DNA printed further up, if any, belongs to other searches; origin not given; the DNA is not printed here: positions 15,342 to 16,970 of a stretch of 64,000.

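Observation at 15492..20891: Very GC-rich giant autotransporter adhesin embedded in a lower-GC backbone, flanked by repeat debris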

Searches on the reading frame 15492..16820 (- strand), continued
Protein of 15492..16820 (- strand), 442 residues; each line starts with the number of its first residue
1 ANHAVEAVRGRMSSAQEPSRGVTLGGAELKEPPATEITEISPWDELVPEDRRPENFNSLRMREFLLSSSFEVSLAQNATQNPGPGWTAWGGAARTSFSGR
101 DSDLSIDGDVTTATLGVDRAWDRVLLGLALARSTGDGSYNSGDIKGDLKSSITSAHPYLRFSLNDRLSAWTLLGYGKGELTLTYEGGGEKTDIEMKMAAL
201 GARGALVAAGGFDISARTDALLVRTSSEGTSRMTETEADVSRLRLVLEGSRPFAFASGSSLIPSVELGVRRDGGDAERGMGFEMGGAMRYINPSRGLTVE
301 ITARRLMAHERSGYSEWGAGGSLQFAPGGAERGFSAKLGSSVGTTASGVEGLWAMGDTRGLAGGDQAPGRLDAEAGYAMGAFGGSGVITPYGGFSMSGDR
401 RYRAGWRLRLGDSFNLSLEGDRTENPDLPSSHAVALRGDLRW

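Call 44: search_protein_families(library=pfam, proteins=[P0015, P0057, P0064, P0071, P0073, P0085, P0109, P0112, P0117, P0120], max_evalue=0.01)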
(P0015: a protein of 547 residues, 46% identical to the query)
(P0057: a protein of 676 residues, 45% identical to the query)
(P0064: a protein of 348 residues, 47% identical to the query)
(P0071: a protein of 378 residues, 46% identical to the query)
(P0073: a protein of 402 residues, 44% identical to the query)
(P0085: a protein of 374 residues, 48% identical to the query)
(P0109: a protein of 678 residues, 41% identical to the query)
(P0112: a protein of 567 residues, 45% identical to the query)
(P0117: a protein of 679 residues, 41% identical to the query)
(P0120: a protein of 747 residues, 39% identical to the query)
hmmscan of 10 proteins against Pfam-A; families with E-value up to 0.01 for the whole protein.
P0015 (547 aa): 2 families
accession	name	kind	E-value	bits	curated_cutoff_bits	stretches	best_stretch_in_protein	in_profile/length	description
PF03797.25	Autotransporter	-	1.7e-12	48.1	26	1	193-284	1-94/255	Autotransporter beta-domain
PF13505.12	OMP_b-brl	-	0.0021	18.7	28.7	1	172-294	4-122/175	Outer membrane protein beta-barrel domain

P0057 (676 aa): 1 family
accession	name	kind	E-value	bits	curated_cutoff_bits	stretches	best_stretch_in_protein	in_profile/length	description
PF03160.20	Calx-beta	-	3.4e-22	79.1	27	1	47-150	10-117/119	Calx-beta domain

P0064 (348 aa): 2 families
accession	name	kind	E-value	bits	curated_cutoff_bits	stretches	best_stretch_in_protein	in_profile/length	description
PF03797.25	Autotransporter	-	2e-09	38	26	1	3-178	21-207/255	Autotransporter beta-domain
PF13505.12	OMP_b-brl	-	0.00031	21.4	28.7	0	13-98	49-135/175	Outer membrane protein beta-barrel domain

P0071 (378 aa): 2 families
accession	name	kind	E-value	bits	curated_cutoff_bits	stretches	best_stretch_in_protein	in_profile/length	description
PF03797.25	Autotransporter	-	3e-16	60.4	26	1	3-206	1-207/255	Autotransporter beta-domain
PF13505.12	OMP_b-brl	-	0.0011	19.6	28.7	1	23-116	43-133/175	Outer membrane protein beta-barrel domain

P0073 (402 aa): 1 family
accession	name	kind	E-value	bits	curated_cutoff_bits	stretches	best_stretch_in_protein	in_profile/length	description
PF03797.25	Autotransporter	-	1.1e-08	35.6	26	1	35-240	1-212/255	Autotransporter beta-domain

P0085 (374 aa): 2 families
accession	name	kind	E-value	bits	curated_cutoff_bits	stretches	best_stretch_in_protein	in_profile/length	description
PF03797.25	Autotransporter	-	6.6e-09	36.3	26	1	12-99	14-99/255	Autotransporter beta-domain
PF13505.12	OMP_b-brl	-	7.2e-05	23.5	28.7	1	28-119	48-134/175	Outer membrane protein beta-barrel domain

P0109 (678 aa): 4 families
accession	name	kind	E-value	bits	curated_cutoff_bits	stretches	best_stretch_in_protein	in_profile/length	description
PF00041.27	fn3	-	1.5e-16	60.8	25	2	117-192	2-75/84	Fibronectin type III domain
PF16656.11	Pur_ac_phosph_N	-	1.5e-09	38.7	30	2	34-110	14-92/93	Purple acid Phosphatase, N-terminal domain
PF03797.25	Autotransporter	-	2.5e-09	37.7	26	1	303-504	1-205/255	Autotransporter beta-domain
PF25059.1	FN3_DSCAM-DSCAML_C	-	0.0002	22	39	0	139-198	19-77/89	DSCAM/DSCAML C-terminal Fn3-like domain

P0112 (567 aa): 3 families
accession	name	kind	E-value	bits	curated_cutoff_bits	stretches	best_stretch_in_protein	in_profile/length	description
PF18480.7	DUF5615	-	1.8e-20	73.3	23.8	1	467-557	14-104/110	Domain of unknown function (DUF5615)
PF03797.25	Autotransporter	-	4.2e-09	37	26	1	91-187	8-100/255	Autotransporter beta-domain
PF13505.12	OMP_b-brl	-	0.0022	18.6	28.7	0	81-186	13-121/175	Outer membrane protein beta-barrel domain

P0117 (679 aa): 5 families
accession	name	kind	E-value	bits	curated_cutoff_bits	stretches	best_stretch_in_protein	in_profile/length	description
PF00041.27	fn3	-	7.3e-17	61.8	25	2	118-193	2-75/84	Fibronectin type III domain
PF03797.25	Autotransporter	-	3e-09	37.5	26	1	306-506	1-204/255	Autotransporter beta-domain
PF16656.11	Pur_ac_phosph_N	-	9.6e-09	36.1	30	2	34-111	13-92/93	Purple acid Phosphatase, N-terminal domain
PF25059.1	FN3_DSCAM-DSCAML_C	-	0.0046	17.7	39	0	140-193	19-71/89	DSCAM/DSCAML C-terminal Fn3-like domain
PF17963.7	Big_9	-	0.0073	17.6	23.6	0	32-62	50-80/89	Bacterial Ig domain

P0120 (747 aa): 2 families
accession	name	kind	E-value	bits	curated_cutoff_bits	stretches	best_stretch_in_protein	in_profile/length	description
PF13817.11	DDE_Tnp_IS66_C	-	8e-14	52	30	1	18-52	1-36/39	IS66 C-terminal element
PF03797.25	Autotransporter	-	2.2e-10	41.2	26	1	365-575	1-205/255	Autotransporter beta-domain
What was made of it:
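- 15846..16565 (-): 12-strand autotransporter-like beta-domain unit (aa 1443-1682, ending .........). Homologues at 40-48% identity pass the PF03797 gathering score (call 44).
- On Type Va autotransporter: Homologues that are 40-48% identical score 35-60 bits against a cut-off of 26 (call 44), so the homology is transitive.
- Closest known: Classical. Same: Homologues pass PF03797 (call 44).
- Homologues pass the PF03797 gathering score at 35-60 bits (call 44).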

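Call 51: predict_structure(alignment_id=A2)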
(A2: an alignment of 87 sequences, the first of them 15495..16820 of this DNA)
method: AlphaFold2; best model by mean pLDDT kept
length: 442 residues; sequences in the alignment: 87
mean_pLDDT: 83.9   pTM: 0.76
mean pLDDT of the five models: 83.9, 80.1, 80.1, 77.4, 75.8
residues with pLDDT >= 90: 251; 70-90: 117; 50-70: 31; < 50: 43
segments of 3 or more residues with pLDDT < 50: 32-58, 349-364
pLDDT, mean of each block of 10 residues (from residue 1): 86 76 69 43 40 43 77 70 81 82 89 93 95 95 95 98 95 98 95 98 93 95 96 93 96 96 97 91 95 92 91 82 79 88 63 40 58 92 89 90 94 89 93 90 65
secondary structure, 60 per line:
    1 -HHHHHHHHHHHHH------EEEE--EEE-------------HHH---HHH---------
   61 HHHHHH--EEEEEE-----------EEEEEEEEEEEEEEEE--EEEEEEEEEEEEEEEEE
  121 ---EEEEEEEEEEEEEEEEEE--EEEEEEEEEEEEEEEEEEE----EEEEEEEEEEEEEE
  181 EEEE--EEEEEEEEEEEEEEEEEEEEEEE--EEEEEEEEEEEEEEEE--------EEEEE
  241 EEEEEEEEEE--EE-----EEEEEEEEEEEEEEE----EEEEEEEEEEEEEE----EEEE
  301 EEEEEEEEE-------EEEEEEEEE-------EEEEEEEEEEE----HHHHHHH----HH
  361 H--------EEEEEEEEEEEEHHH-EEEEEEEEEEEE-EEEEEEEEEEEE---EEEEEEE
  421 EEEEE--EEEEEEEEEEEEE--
elements in order: H2-14 E21-24 E27-29 H61-66 E69-74 E86-101 E104-120 E124-141 E144-162 E167-184 E187-209 E212-227 E236-250 E260-274 E279-292 E297-309 E317-325 E333-343 H348-354 E370-381 E386-397 E399-410 E414-425 E428-440
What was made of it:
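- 16779..16865 (-): Linker helix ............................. (aa ~1343-1371). This is the recombination junction and the GC3 switch point. AF2 DSSP gives a helix for aa 1359-1371 (call 51).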

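Call 54: fold_search(model_id=the predicted structure, library=pdb)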
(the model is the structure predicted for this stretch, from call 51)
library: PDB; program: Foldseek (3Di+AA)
matches with E <= 10: 678; with E <= 0.001: 62
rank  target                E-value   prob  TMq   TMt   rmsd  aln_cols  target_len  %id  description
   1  6h7f_A                1.2e-05  1.00  0.37  0.27  15.6       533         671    9  Crystal structure of BauA, the Ferric preacinetobactin receptor from Acinetobacter baumannii in complex with Fe3+-Prea (released 2018-10-10)
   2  3qq2_A                1.2e-05  1.00  0.37  0.59   6.7       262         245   15  Crystal Structure of the Beta Domain of the Bordetella Autotransporter Brka (released 2011-04-13)
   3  6h7v_B                3.2e-05  1.00  0.43  0.31  11.6       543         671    9  Crystal structure of BauA, the Ferric preacinetobactin receptor from Acinetobacter baumannii (released 2018-10-10)
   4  3qq2_B                3.7e-05  1.00  0.37  0.58   6.0       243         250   16  Crystal Structure of the Beta Domain of the Bordetella Autotransporter Brka (released 2011-04-13)
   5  6h7v_A                4.1e-05  1.00  0.38  0.27  15.3       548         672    9  Crystal structure of BauA, the Ferric preacinetobactin receptor from Acinetobacter baumannii (released 2018-10-10)
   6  9ex3_A                4.5e-05  1.00  0.43  0.30  14.2       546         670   11  Ferric-mycobactin receptor (FemA) in complex with dihydroaeruginoic acid (released 2025-02-26)
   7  8bo2_P                5.1e-05  1.00  0.26  0.36  20.5       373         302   13  BAM-EspP complex structure with BamA-S425C/EspP-S1299C mutations in nanodisc (released 2023-04-26)
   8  5fok_B                6.2e-05  1.00  0.39  0.29  14.8       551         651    9  Crystal structure of the siderophore receptor PiuA from Pseudomonas aeruginosa (released 2016-05-11)
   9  3qq2_C                6.5e-05  1.00  0.38  0.61   5.5       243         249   19  Crystal Structure of the Beta Domain of the Bordetella Autotransporter Brka (released 2011-04-13)
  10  4rhb_A                6.5e-05  1.00  0.34  0.29  16.6       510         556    8  Crystal structure of the lipopolysaccharide assembly complex LptD-LptE from the Escherichia coli outer membrane (released 2015-08-26)
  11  9a31_MODEL_1_A        7.4e-05  1.00  0.42  0.28  11.2       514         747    9  Model of E. coli fhuA by in-cell photo-crosslinking MS and deep learning (released 2023-02-24)
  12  5fok_A                7.4e-05  1.00  0.42  0.31  11.8       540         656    9  Crystal structure of the siderophore receptor PiuA from Pseudomonas aeruginosa (released 2016-05-11)
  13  5iva_A                7.8e-05  1.00  0.31  0.26  15.9       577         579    8  The LPS Transporter LptDE from Pseudomonas aeruginosa, core complex (released 2016-05-18)
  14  8bnz_P                8.6e-05  1.00  0.25  0.34  21.3       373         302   12  BAM-EspP complex structure with BamA-G431C/EspP-N1293C mutations in nanodisc (released 2023-04-26)
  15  2qom_A                9.4e-05  1.00  0.32  0.49  14.1       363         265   12  The crystal structure of the E.coli EspP autotransporter Beta-domain. (released 2007-11-13)
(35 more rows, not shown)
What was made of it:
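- The full model hits 22-strand receptors about as well as autotransporters (call 54).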

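Call 61: search_protein_families(library=pfam, proteins=[L081:12899-13927:-], max_evalue=0.01)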
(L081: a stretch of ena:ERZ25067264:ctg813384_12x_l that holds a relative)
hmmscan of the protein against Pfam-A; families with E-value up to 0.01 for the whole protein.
L081:12899-13927:- (342 aa): 1 family
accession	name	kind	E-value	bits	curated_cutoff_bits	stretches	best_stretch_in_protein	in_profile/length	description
PF08843.17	AbiEii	-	3.8e-34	119.1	22.5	1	46-328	3-235/238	Nucleotidyl transferase AbiEii toxin, Type IV TA system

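Call 69: find_encoding_contigs(protein=P0011, flank=10000, max_places=3)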
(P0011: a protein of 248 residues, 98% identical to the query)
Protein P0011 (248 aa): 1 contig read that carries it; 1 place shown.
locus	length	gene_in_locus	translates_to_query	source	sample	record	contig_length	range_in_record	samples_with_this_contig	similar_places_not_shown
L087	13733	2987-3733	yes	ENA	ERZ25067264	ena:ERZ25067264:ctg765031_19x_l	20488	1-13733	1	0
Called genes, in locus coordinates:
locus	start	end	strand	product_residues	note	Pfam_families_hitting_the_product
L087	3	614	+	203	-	?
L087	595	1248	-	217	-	-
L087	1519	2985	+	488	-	PF17803:Cadherin_4, PF17892:Cadherin_5, PF17963:Big_9, PF17803:Cadherin_4, PF17892:Cadherin_5, PF17963:Big_9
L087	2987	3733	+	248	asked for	-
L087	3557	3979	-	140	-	-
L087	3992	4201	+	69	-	-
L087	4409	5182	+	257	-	PF01812:5-FTHF_cyc-lig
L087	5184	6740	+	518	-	PF12072:RNase_Y_N, PF00013:KH_1, PF08668:HDOD (weak), PF01966:HD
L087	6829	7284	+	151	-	-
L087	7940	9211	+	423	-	PF00530:SRCR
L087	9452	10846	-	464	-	PF12801:Fer4_5 (weak), PF12838:Fer4_7 (faint), PF13187:Fer4_9 (weak), PF13237:Fer4_10 (weak), PF14697:Fer4_21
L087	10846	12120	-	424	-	PF07992:Pyr_redox_2, PF13738:Pyr_redox_3 (weak), PF00070:Pyr_redox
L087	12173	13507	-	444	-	-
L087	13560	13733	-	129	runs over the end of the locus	PF01592:NifU_N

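Call 70: find_encoding_contigs(protein=P0001, flank=10000, max_places=3)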
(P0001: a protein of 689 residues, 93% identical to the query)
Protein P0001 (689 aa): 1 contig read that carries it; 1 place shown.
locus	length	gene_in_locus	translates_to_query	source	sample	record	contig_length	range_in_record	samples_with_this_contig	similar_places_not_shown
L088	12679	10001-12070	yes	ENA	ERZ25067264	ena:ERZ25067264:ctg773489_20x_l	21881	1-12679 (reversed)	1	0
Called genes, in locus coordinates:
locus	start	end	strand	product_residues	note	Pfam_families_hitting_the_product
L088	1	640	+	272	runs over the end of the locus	PF02621:VitK2_biosynth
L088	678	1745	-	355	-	PF06094:GGACT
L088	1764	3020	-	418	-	PF22039:HUTI_composite_bact, PF01979:Amidohydro_1, PF07969:Amidohydro_3 (faint)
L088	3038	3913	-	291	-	PF01678:DAP_epimerase, PF05544:Pro_racemase (weak), PF01678:DAP_epimerase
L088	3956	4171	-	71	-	PF07311:Dodecin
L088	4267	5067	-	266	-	PF01578:Cytochrom_C_asm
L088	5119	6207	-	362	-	PF03462:PCRF, PF00472:RF-1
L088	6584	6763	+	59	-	-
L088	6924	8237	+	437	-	PF12733:Cadherin-like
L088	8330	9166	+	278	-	PF13205:Big_5 (weak)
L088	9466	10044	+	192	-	PF17963:Big_9 (faint), PF00041:fn3, PF17803:Cadherin_4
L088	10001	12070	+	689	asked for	PF17892:Cadherin_5 (weak), PF17963:Big_9, PF17803:Cadherin_4, PF17892:Cadherin_5, PF17963:Big_9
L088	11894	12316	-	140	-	-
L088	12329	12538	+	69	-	-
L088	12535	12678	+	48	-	?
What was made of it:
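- Related contigs break inside or near the adhesin (calls 69, 70).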

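Call 79: search_protein_representatives(protein=window:15495-16574:-)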
Query: 360 residues. Proteins with E-value up to 0.001 (for the whole library): 7640; up to 1e-10: 6210; up to 1e-30: 3546. The best 150 are listed.
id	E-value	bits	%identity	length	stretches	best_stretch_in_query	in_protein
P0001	9.8e-216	732.4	95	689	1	1-360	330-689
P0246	1.2e-204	695.9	90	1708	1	1-360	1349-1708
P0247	1.8e-203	692.0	90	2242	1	1-360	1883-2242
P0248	2.3e-201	685.1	90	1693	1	1-360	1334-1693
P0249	5.4e-201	683.9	89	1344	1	2-360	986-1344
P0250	2.5e-198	675.1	89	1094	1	1-360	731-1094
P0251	2.7e-165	566.4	79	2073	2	1-331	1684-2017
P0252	2.3e-99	349.5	54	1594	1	3-360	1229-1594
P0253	3.8e-97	342.3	52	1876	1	1-360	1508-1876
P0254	1.2e-95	337.3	53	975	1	1-354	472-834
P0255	1.8e-95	336.8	53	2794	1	3-358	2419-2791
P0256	1.6e-92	327.0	53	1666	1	1-360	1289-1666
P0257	1.8e-90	320.3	54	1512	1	2-342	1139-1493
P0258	1.8e-90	320.3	51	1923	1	2-357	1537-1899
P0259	3.4e-89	316.1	50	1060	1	2-357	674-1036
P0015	1.5e-86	307.4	52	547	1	1-360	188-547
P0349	4.4e-80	286.1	50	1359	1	1-360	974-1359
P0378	6.5e-79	282.3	45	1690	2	1-360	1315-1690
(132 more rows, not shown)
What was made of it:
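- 15495..15824 (-): Conserved C-terminal extension with six further predicted strands (aa 1690-1799), ending in the beta-signal-like ............ All of the best 150 family representatives cover query positions 1-360 at their C-termini (call 79).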
